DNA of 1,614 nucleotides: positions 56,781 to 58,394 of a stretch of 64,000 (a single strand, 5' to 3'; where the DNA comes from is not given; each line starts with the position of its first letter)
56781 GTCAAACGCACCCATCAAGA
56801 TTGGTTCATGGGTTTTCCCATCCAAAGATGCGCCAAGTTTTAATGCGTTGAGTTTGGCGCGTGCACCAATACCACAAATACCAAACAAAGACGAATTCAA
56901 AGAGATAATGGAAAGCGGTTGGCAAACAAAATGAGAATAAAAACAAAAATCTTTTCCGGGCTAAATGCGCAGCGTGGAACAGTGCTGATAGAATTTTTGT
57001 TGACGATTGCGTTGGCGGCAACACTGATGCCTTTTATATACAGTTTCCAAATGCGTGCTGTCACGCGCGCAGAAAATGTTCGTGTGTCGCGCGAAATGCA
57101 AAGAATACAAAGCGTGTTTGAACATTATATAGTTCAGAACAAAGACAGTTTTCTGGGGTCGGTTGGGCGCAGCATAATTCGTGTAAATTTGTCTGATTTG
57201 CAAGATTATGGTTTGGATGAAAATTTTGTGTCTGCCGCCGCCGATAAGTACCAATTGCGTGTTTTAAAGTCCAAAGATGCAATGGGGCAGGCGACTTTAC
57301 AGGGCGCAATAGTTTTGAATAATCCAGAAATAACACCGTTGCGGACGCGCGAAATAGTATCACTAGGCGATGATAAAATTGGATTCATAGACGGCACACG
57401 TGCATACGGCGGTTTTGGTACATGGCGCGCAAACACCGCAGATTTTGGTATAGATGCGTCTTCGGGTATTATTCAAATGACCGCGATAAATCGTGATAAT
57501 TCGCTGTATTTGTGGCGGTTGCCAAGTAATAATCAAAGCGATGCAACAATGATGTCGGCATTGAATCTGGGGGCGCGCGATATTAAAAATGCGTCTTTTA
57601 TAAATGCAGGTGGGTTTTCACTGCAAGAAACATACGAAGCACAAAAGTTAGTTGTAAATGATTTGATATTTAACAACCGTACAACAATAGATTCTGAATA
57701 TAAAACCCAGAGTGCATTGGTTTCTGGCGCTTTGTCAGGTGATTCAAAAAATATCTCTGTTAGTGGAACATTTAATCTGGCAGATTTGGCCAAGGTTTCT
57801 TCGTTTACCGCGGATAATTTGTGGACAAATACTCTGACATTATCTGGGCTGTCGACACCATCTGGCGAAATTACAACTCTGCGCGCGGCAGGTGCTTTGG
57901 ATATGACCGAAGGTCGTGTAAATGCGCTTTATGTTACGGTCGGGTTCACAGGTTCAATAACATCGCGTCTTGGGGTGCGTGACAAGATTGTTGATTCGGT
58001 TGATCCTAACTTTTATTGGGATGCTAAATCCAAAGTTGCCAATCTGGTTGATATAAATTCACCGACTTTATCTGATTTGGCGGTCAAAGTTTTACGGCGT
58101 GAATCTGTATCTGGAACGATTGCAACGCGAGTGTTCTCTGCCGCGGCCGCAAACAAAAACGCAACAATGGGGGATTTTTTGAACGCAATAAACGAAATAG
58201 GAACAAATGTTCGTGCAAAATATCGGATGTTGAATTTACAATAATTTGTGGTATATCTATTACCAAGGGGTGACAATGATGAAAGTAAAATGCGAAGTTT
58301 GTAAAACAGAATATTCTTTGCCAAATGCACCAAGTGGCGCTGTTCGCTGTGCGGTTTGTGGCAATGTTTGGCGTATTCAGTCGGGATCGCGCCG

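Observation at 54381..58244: Three paralogous giant prepilin-like proteins in one tightly coupled operon, with no pilus or secretion machinery in the window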

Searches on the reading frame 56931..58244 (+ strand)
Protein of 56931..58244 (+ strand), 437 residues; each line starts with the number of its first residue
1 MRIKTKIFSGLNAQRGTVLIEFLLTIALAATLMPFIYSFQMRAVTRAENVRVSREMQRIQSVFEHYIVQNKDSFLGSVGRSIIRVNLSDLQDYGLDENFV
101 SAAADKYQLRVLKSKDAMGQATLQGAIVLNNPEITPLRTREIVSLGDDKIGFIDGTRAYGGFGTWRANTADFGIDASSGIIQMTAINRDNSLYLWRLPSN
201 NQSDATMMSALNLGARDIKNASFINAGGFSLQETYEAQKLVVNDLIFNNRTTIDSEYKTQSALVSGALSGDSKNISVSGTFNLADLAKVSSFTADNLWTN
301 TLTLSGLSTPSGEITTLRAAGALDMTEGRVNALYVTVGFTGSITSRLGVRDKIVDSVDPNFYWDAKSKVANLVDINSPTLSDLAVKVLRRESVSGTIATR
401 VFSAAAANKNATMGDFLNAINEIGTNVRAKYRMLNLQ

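Call 5: search_protein_families(library=pfam, proteins=[window:56931-58244:+], max_evalue=1)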
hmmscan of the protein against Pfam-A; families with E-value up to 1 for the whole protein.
window:56931-58244:+ (437 aa): 1 family
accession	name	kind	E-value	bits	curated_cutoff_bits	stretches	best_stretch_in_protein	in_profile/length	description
PF22349.1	Fervidolysin_SD2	-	0.057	14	26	1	100-156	41-100/113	Fervidolysin, second beta-sandwich domain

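Call 6: search_protein_families(library=ncbifam, proteins=[window:56931-58244:+], max_evalue=1)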
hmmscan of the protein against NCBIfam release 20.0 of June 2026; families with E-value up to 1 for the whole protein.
window:56931-58244:+ (437 aa): 1 family
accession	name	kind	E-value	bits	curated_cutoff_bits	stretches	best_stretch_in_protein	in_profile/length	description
NF037980.1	T2SS_GspK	equivalog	0.047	13.2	130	1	14-51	1-38/307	type II secretion system minor pseudopilin GspK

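Call 7: find_homologous_proteins(query=window:56931-58244:+)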
Query window:56931-58244:+ (437 aa): 418 proteins with E <= 0.001 among 8000 candidates; the best 120 are listed.
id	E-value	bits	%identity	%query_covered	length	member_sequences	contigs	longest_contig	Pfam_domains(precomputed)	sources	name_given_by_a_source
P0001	1.9e-276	934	100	100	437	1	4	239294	-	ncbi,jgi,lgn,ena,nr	ncbi:MAG: hypothetical protein J5611_03500 [Alphaproteobacteria bacterium]|nr:hypothetical protein [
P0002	2.2e-275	931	100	100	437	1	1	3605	-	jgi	jgi:Tfp pilus assembly protein PilE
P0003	2.9e-261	884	94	100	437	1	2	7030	-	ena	-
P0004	1.9e-258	875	93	100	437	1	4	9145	-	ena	-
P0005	1.5e-240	816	84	100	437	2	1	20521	-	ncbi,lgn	-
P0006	1.8e-240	816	86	100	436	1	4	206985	-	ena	-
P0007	6.4e-240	814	85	100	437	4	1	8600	-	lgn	-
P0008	1.5e-239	813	85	100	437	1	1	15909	-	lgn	-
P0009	1.4e-215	734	77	100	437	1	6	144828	-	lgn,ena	-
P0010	4.7e-201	686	72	99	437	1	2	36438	-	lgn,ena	-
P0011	6.9e-201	686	72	100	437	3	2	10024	-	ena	-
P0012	1.4e-200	685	72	100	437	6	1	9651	-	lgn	-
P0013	2.1e-200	684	72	99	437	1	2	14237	-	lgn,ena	-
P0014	2.4e-199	680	70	100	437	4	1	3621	-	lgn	-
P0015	4.4e-199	680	71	99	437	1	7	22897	-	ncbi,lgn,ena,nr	ncbi:MAG: hypothetical protein J5620_00860 [Alphaproteobacteria bacterium]|nr:hypothetical protein [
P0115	2.1e-140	486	51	99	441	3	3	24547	-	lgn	-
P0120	1.9e-138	480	51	99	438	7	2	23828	-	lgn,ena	-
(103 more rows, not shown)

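Call 12: find_encoding_contigs(protein=P0115, flank=10000, max_places=2)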
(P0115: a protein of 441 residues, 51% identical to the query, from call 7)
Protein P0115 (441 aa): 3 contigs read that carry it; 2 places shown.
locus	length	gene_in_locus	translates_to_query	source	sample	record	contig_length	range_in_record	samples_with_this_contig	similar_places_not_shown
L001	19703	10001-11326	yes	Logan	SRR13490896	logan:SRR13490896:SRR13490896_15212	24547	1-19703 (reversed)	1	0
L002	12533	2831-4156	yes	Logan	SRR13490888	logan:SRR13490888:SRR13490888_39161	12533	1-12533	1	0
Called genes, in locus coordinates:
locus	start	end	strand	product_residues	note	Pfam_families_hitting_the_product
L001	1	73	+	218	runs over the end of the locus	PF04452:Methyltrans_RNA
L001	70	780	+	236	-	PF01479:S4, PF00849:PseudoU_synth_2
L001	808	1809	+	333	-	PF03704:BTAD (faint), PF07719:TPR_2 (faint), PF25575:TPR_BSK1_C (faint), PF00515:TPR_1 (faint), PF13181:TPR_8 (faint), PF14559:TPR_19 (weak), PF13371:TPR_9 (weak), PF13432:TPR_16 (weak), +4 more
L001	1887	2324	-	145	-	PF22817:ApeP-like, PF07977:FabA, PF22818:ApeI-like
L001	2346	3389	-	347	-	PF04613:LpxD, PF24894:Hexapep_GlmU (faint), PF25087:GMPPB_C, PF00132:Hexapep (weak), PF25084:LbH_EIF2B (weak), PF00132:Hexapep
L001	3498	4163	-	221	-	PF03938:OmpH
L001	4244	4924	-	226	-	PF00691:OmpA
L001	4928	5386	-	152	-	-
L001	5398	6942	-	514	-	PF13177:DNA_pol3_delta2, PF13245:AAA_19 (faint), PF13604:AAA_30 (weak), PF00004:AAA, PF13401:AAA_22 (weak), PF22608:DNAX_ATPase_lid, PF12169:DNA_pol3_gamma3, PF12362:DUF3646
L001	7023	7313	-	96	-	-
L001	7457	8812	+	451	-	-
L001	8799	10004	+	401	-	-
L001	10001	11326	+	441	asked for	-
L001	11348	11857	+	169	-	-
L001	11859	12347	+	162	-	-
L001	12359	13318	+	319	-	PF00849:PseudoU_synth_2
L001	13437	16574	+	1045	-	-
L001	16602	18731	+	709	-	-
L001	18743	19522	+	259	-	-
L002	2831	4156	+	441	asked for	-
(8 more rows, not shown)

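Call 13: find_encoding_contigs(protein=P0120, flank=10000, max_places=2)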
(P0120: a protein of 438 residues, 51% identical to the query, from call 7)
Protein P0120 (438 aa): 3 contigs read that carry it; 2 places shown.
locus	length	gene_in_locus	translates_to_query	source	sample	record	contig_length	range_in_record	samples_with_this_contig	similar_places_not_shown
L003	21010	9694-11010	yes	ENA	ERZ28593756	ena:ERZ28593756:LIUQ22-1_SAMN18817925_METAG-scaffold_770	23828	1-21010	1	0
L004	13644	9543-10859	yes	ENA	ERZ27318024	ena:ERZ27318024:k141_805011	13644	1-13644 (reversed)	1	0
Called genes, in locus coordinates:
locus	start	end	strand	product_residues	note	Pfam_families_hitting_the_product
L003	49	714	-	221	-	PF04237:YjbR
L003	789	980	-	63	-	-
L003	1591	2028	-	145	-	PF22817:ApeP-like, PF07977:FabA, PF22818:ApeI-like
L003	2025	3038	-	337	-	PF04613:LpxD, PF24894:Hexapep_GlmU (faint), PF14602:Hexapep_2 (faint), PF25087:GMPPB_C, PF00132:Hexapep, PF25084:LbH_EIF2B (weak), PF00132:Hexapep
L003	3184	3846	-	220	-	PF03938:OmpH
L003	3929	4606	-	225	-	PF00691:OmpA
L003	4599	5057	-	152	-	-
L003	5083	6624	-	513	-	PF13177:DNA_pol3_delta2, PF13245:AAA_19 (faint), PF13604:AAA_30 (weak), PF00004:AAA, PF13401:AAA_22 (weak), PF22608:DNAX_ATPase_lid, PF12169:DNA_pol3_gamma3, PF12362:DUF3646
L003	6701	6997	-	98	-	-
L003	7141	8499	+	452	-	-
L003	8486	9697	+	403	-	-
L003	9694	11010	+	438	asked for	-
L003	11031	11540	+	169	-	-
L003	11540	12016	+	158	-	-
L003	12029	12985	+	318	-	PF00849:PseudoU_synth_2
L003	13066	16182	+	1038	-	-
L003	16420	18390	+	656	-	-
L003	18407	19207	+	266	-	-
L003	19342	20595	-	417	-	-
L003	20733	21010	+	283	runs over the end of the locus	-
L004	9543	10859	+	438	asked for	-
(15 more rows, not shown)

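Call 19: find_related_loci(query=A1, collection=genome_contigs, flank=10000)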
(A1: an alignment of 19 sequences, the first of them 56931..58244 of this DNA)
Query A1 (437 aa) in genome_contigs; peptide patterns used: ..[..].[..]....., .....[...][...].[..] (x = any residue, [..] = any of these).
237 stretches matched a pattern; 223 encode a relative of the query (tblastn E <= 1e-3); the best 80 are kept; 80 distinct loci.
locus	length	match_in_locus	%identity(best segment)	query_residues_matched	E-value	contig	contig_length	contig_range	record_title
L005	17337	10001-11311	84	1-437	0e+0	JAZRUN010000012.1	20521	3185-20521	MAG: Candidatus Enterousia sp. isolate T1900045336_YK20190025.MAGScoT_cleanbin_000077 SGB_6611_k141_3171292, whole genom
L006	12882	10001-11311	72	1-437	0e+0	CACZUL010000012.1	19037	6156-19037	MAG: uncultured proteobacterium isolate RUG12956 genome assembly, contig: RUG12956_asm_12, whole genome shotgun sequence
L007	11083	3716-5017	71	4-437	0e+0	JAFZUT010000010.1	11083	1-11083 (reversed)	MAG: Alphaproteobacteria bacterium isolate RGIG8116 Water_buffalos_Rumen-3__c1008612, whole genome shotgun sequence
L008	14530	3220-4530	71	1-437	0e+0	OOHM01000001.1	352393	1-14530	uncultured proteobacterium isolate RUG585 genome assembly, contig: scaffold_6, whole genome shotgun sequence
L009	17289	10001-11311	70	1-437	0e+0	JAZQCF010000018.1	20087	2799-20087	MAG: Candidatus Enterousia sp. isolate T1900044638_TS20190104.MAGScoT_cleanbin_000062 SGB_1213_k141_1391128, whole genom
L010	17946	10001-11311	69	1-437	0e+0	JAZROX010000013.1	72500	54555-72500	MAG: Candidatus Enterousia sp. isolate T1900045382_YK20190072.MAGScoT_cleanbin_000029 SGB_6903_k141_14509, whole genome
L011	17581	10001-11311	69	1-437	0e+0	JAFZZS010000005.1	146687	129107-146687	MAG: Alphaproteobacteria bacterium isolate RGIG8245 Water_buffalos_Rumen-5__c964612, whole genome shotgun sequence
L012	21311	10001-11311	70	1-437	0e+0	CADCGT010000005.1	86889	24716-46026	MAG: uncultured proteobacterium isolate RUG14636 genome assembly, contig: RUG14636_asm_5, whole genome shotgun sequence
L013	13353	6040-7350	69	1-437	0e+0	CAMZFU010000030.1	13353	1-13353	MAG TPA_asm: uncultured proteobacterium isolate SRR10912535_bin.38_metaWRAP_v1.3_MAG genome assembly, contig: ERZ1421001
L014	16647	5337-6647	68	1-437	0e+0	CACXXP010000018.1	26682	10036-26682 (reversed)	MAG: uncultured proteobacterium isolate RUG11692 genome assembly, contig: RUG11692_asm_18, whole genome shotgun sequence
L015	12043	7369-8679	68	1-437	0e+0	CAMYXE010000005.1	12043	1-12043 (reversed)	MAG TPA_asm: uncultured proteobacterium isolate SRR10912533_bin.58_metaWRAP_v1.3_MAG genome assembly, contig: ERZ1421001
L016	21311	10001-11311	67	1-437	0e+0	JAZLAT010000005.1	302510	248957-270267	MAG: Candidatus Enterousia sp. isolate T1900045073_TC20190067.MAGScoT_cleanbin_000009 SGB_4624_k141_2210262, whole genom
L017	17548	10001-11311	65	1-437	0e+0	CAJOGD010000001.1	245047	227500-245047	uncultured Alphaproteobacteria bacterium isolate Red_deer_3_mag_193 genome assembly, contig: scaffold_106, whole genome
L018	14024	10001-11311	66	1-437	0e+0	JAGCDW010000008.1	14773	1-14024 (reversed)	MAG: Alphaproteobacteria bacterium isolate RGIG9702 Yak_Omasum-2__c108420, whole genome shotgun sequence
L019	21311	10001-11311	71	1-437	0e+0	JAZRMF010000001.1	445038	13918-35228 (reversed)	MAG: Candidatus Enterousia sp. isolate T1900045428_YK20190119.MAGScoT_cleanbin_000014 SGB_7076_k141_1157352, whole genom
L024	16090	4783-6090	65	1-437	0e+0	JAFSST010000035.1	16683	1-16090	MAG: Alphaproteobacteria bacterium isolate RGIG3440 Goat_Rumen.Co__c1405389, whole genome shotgun sequence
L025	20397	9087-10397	64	1-437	0e+0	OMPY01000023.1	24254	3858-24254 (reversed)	uncultured proteobacterium isolate RUG774 genome assembly, contig: scaffold_2242, whole genome shotgun sequence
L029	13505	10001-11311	63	1-437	0e+0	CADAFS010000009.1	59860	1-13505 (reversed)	MAG: uncultured proteobacterium isolate RUG13256 genome assembly, contig: RUG13256_asm_9, whole genome shotgun sequence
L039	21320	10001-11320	51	1-437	9e-146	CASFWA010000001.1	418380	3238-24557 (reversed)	uncultured proteobacterium isolate A86_L4_360360_idba_bin.28 genome assembly, contig: A86_L4_360360_idba_bin.28.fa_scaff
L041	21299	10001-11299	51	6-437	8e-145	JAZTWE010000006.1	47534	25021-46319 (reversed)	MAG: Candidatus Enterousia sp. isolate T1900045334_YK20190023.MAGScoT_cleanbin_000100 SGB_6575_k141_523930, whole genome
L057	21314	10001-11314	49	1-437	1e-140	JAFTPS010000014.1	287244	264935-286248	MAG: Alphaproteobacteria bacterium isolate RGIG4037 Roe_deer_Cecum-5__c5270, whole genome shotgun sequence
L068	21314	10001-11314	48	1-437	3e-139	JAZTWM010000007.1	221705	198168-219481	MAG: Candidatus Enterousia sp. isolate T1900045333_YK20190022.MAGScoT_cleanbin_000042 SGB_6555_k141_849587, whole genome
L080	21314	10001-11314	48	1-437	3e-137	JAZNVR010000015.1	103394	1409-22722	MAG: Candidatus Enterousia sp. isolate T1900044788_TS20190254.MAGScoT_cleanbin_000026 SGB_2627_k141_908217, whole genome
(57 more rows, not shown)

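Call 21: predict_structure(alignment_id=A1)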
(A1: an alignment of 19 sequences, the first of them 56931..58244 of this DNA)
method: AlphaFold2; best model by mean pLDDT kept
length: 437 residues; sequences in the alignment: 19
mean_pLDDT: 54.0   pTM: 0.38
mean pLDDT of the five models: 54.0, 53.0, 52.2, 44.8, 41.2
residues with pLDDT >= 90: 0; 70-90: 124; 50-70: 113; < 50: 200
segments of 3 or more residues with pLDDT < 50: 1-16, 116-119, 188-350, 356-358, 373-376, 390-393, 435-437
pLDDT, mean of each block of 10 residues (from residue 1): 39 49 63 69 76 85 84 64 83 85 83 59 79 76 71 77 63 75 62 30 31 28 32 33 28 35 38 37 36 33 34 32 29 26 33 51 56 51 54 57 67 66 67 52
secondary structure, 60 per line:
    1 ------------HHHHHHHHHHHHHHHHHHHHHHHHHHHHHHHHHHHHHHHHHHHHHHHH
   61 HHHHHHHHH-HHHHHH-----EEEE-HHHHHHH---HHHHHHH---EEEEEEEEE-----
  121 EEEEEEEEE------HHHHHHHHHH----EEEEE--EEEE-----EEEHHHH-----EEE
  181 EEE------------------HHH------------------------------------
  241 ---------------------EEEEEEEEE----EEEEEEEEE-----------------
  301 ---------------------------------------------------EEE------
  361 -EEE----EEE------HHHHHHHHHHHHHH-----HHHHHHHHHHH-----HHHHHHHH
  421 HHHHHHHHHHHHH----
elements in order: H13-69 H71-76 E82-85 H87-93 H97-103 E107-115 E121-129 H136-145 E150-154 E157-160 E166-168 H169-172 E178-183 E262-270 E275-283 E352-354 E362-364 E369-371 H378-391 H397-407 H413-433

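Call 24: fold_search(model_id=the predicted structure, library=pdb)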
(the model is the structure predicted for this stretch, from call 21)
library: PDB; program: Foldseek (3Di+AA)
matches with E <= 10: 406; with E <= 0.001: 0
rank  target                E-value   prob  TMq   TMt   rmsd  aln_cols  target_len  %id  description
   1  6ly3                  2.7e-01  0.10  0.13  0.19  16.2       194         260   11  PylRS C-terminus domain mutant bound with 3-Benzothienyl-L-alanine and AMPNP (released 2020-07-08)
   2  4zib                  4.0e-01  0.09  0.13  0.19  16.1       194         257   11  Crystal Structure of the C-terminal domain of PylRS mutant bound with 3-benzothienyl-l-alanine and ATP (released 2016-03-02)
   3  2zio                  4.0e-01  0.08  0.13  0.19  16.1       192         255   11  Crystal structure of the catalytic domain of pyrrolysyl-tRNA synthetase in complex with AlocLys-AMP and PNP (released 2008-12-02)
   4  4q6g                  4.0e-01  0.08  0.13  0.19  20.4       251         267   12  Crystal Structure of the C-terminal domain of AcKRS-1 bound with N-acetyl-lysine and ADPNP (released 2014-11-12)
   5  5k1x                  4.5e-01  0.08  0.13  0.18  18.4       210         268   12  Catalytic domain of polyspecific pyrrolysyl-tRNA synthetase mutant Y306A/N346A/C348A/Y384F in complex with AMPPNP (released 2016-10-19)
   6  4cs2                  4.8e-01  0.06  0.12  0.17  18.3       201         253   13  Catalytic domain of Pyrrolysyl-tRNA synthetase mutant Y306A, Y384F in its apo form (released 2014-04-30)
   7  2kr0_MODEL_1_A        5.4e-01  0.02  0.08  0.08  27.1       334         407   14  Solution structure of the proteasome ubiquitin receptor Rpn13 (released 2010-05-26)
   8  8b8u_B                5.7e-01  0.13  0.12  0.18   6.5       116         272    9  Crystal structure of JAK2 JH2-V617F in complex with HTS-A3 (released 2023-02-01)
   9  3kul_A                6.9e-01  0.10  0.10  0.14   8.3        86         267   10  Kinase domain of human ephrin type-A receptor 8 (EPHA8) (released 2009-12-15)
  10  3vqx_C                6.9e-01  0.08  0.14  0.20  16.9       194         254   12  Crystal structure of the catalytic domain of pyrrolysyl-tRNA synthetase in triclinic crystal form (released 2013-01-02)
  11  7f7w_A                7.7e-01  0.11  0.12  0.17   7.1       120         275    9  JAK2-JH2 (released 2022-03-30)
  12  4tqd                  7.7e-01  0.07  0.13  0.19  17.5       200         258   11  Crystal Structure of the C-terminal domain of IFRS bound with 3-iodo-L-Phe and ATP (released 2014-11-12)
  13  2q7g                  7.7e-01  0.06  0.13  0.19  17.4       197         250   12  Pyrrolysine tRNA Synthetase bound to a pyrrolysine analogue (cyc) and ATP (released 2007-07-24)
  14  5uwb_A                7.7e-01  0.06  0.08  0.16  28.4       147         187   13  Re-refined 4FCZ: lipid-bound crystal structure of toluene-tolerance protein from Pseudomonas putida (released 2017-04-19)
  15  6p69_A                8.2e-01  0.06  0.10  0.14   9.0       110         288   11  Crystal structure of FGFR1-Y563C (FGFR4 surrogate) covalently bound to compound 11. (released 2019-06-19)
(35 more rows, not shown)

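Call 26: search_protein_representatives(alignment_id=A1)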
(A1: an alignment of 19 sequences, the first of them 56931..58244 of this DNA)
Query: 19 sequences, 437 profile positions. Proteins with E-value up to 0.001 (for the whole library): 234; up to 1e-10: 105; up to 1e-30: 64. The best 150 are listed.
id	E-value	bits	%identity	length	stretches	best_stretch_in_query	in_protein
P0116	3.7e-216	734.7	-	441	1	1-437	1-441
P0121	2.4e-150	517.8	-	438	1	1-437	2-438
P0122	4.0e-145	500.7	-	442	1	1-437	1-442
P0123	6.9e-132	457.1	-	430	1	12-433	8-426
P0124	9.5e-130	450.0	-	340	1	103-437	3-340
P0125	9.8e-127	440.1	-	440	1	10-437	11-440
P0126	1.7e-123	429.4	-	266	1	1-266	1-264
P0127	7.8e-117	407.4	-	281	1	1-281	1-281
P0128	4.4e-114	398.4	-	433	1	4-437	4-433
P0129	8.5e-111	387.6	-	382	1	12-297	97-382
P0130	1.2e-106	373.9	-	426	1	11-434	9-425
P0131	1.1e-103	364.1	-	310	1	129-437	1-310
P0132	4.9e-103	362.0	-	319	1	1-242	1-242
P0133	1.1e-101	357.5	-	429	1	9-437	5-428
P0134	1.7e-101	356.9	-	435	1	10-432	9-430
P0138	4.9e-80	286.2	-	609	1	12-353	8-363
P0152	5.1e-65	236.7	-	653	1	1-331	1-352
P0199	9.9e-23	97.3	-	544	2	11-237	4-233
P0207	2.2e-14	69.8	-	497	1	16-247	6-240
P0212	2.1e-13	66.6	-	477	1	5-232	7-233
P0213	3.0e-13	66.1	-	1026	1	13-223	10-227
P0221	1.0e-11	61.0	-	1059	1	10-232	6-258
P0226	1.4e-10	57.3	-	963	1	7-234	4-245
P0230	8.6e-10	54.7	-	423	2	13-212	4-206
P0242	2.1e-08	50.1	-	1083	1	1-322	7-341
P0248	5.1e-08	48.9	-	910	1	13-329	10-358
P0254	1.1e-07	47.8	-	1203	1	10-228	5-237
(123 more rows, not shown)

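Call 27: search_protein_families(library=pfam, proteins=[P0213, P0221, P0226, P0242, P0254, P0138, P0152, P0248, P0199], max_evalue=0.01)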
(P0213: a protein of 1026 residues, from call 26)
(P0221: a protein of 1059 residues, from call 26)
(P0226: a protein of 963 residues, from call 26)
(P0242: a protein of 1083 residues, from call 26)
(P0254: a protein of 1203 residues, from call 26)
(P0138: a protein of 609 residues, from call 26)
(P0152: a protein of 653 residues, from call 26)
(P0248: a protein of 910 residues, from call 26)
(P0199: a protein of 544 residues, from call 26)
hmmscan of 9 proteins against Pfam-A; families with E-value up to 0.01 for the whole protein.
P0213 (1026 aa): 0 families

P0221 (1059 aa): 0 families

P0226 (963 aa): 0 families

P0242 (1083 aa): 0 families

P0254 (1203 aa): 1 family
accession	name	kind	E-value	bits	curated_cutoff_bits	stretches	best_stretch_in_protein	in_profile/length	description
PF04917.17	Shufflon_N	-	1.9e-15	57.6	27.5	1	47-234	11-196/324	Bacterial shufflon protein, N-terminal constant region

P0138 (609 aa): 0 families

P0152 (653 aa): 0 families

P0248 (910 aa): 1 family
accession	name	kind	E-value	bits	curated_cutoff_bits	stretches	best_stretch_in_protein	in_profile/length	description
PF04917.17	Shufflon_N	-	2.4e-09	37.6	27.5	1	48-270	10-222/324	Bacterial shufflon protein, N-terminal constant region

P0199 (544 aa): 0 families
